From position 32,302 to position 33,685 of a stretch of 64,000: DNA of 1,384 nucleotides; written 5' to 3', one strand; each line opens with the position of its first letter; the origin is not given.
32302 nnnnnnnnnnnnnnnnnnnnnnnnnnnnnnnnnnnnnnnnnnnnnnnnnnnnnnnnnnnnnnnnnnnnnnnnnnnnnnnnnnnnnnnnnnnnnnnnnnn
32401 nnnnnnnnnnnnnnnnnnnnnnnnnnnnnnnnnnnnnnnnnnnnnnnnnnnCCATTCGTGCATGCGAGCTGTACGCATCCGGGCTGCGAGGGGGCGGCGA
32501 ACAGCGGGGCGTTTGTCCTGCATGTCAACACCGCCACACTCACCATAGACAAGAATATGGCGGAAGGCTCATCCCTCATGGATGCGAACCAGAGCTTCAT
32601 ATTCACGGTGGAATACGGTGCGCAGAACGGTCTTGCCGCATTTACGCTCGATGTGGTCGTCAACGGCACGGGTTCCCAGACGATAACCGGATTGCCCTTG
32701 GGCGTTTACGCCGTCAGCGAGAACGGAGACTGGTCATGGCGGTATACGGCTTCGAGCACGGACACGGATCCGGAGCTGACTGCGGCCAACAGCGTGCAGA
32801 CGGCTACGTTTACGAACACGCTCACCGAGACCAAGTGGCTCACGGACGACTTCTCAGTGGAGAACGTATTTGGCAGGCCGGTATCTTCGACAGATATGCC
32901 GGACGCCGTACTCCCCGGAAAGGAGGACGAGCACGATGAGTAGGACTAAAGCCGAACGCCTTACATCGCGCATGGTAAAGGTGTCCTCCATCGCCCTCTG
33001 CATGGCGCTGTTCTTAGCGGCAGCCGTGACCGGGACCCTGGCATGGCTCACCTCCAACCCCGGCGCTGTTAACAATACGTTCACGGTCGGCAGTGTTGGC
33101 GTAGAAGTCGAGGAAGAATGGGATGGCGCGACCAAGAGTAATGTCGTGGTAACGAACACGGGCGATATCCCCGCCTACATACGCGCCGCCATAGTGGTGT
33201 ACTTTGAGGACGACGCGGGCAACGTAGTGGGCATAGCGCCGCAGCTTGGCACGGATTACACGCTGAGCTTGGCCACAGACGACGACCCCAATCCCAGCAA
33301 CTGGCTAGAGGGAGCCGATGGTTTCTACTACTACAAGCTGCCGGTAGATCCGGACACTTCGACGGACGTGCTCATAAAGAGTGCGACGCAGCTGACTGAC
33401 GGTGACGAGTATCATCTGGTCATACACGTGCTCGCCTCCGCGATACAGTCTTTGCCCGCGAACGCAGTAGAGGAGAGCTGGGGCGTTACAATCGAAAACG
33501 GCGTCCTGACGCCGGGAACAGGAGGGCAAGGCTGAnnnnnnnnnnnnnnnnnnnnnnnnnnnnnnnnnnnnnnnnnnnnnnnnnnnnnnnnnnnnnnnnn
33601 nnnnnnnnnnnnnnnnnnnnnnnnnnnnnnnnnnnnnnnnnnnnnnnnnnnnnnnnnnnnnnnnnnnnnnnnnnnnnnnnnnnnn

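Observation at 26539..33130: Shared N-terminal 'G-T-[LI]-A-[YFW]-[LFY]-T … N-x-[FI]-T-x-G-x-[VL]' module in five proteins: predicted SipW cleavage site plus donor strand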

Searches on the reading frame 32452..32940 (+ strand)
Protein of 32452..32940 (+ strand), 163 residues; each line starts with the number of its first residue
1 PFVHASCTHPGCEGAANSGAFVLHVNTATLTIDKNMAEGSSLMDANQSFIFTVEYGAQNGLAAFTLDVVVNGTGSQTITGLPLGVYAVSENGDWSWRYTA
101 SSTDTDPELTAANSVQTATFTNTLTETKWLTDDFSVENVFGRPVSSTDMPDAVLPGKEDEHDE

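Call 69: find_homologous_proteins(query=window:32452-32940:+, max_evalue=0.001)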
Query window:32452-32940:+: 45 candidates shared short words with the query, none scored E <= 0.001.

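Call 74: search_protein_representatives(protein=window:32452-32940:+)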
Query: 163 residues. Proteins with E-value up to 0.001 (for the whole library): 1677; up to 1e-10: 370; up to 1e-30: 1. The best 150 are listed.
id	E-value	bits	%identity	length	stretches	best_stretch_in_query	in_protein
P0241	5.3e-102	354.7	100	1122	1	1-163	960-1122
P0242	3.7e-30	121.3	48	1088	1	2-163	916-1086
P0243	6.1e-28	114.1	46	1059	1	2-163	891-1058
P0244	5.5e-26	107.7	50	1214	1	19-159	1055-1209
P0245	2.0e-24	102.7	38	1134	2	18-143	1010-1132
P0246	9.1e-23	97.3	54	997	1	2-137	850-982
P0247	2.6e-22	95.8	47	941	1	14-141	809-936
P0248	1.3e-21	93.5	43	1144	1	4-141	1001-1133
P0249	1.5e-21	93.3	52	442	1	2-141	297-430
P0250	2.4e-21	92.6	44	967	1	16-160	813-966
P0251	9.1e-21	90.8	47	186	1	13-138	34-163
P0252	9.4e-21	90.7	48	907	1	2-140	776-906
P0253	2.4e-20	89.4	41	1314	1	3-155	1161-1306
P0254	2.8e-20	89.2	45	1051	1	2-147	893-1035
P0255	3.4e-20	88.9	39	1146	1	14-142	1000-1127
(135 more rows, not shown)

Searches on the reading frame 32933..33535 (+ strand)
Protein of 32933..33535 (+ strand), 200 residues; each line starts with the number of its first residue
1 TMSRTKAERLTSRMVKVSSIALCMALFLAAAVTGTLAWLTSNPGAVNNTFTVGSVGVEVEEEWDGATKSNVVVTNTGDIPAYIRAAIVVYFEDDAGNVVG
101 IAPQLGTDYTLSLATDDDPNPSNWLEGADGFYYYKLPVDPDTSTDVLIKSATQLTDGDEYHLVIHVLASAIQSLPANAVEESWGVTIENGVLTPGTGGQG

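Call 3: search_protein_families(library=ncbifam, proteins=[window:32933-33535:+], max_evalue=0.1)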
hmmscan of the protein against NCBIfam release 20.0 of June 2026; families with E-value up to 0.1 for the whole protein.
window:32933-33535:+ (200 aa): 2 families
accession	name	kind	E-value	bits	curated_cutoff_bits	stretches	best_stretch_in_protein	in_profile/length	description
TIGR04090.1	exp_by_SipW_IV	subfamily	6.2e-06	26.1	60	1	23-114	7-104/241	BsaA family SipW-dependent biofilm matrix protein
TIGR04088.1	cognate_SipW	domain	0.055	13.6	19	0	22-55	2-34/34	SipW-dependent-type signal peptide-containing protein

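Call 4: search_protein_families(library=pfam, proteins=[window:32933-33535:+], max_evalue=0.1)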
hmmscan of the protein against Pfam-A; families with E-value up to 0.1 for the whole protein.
window:32933-33535:+ (200 aa): 0 families
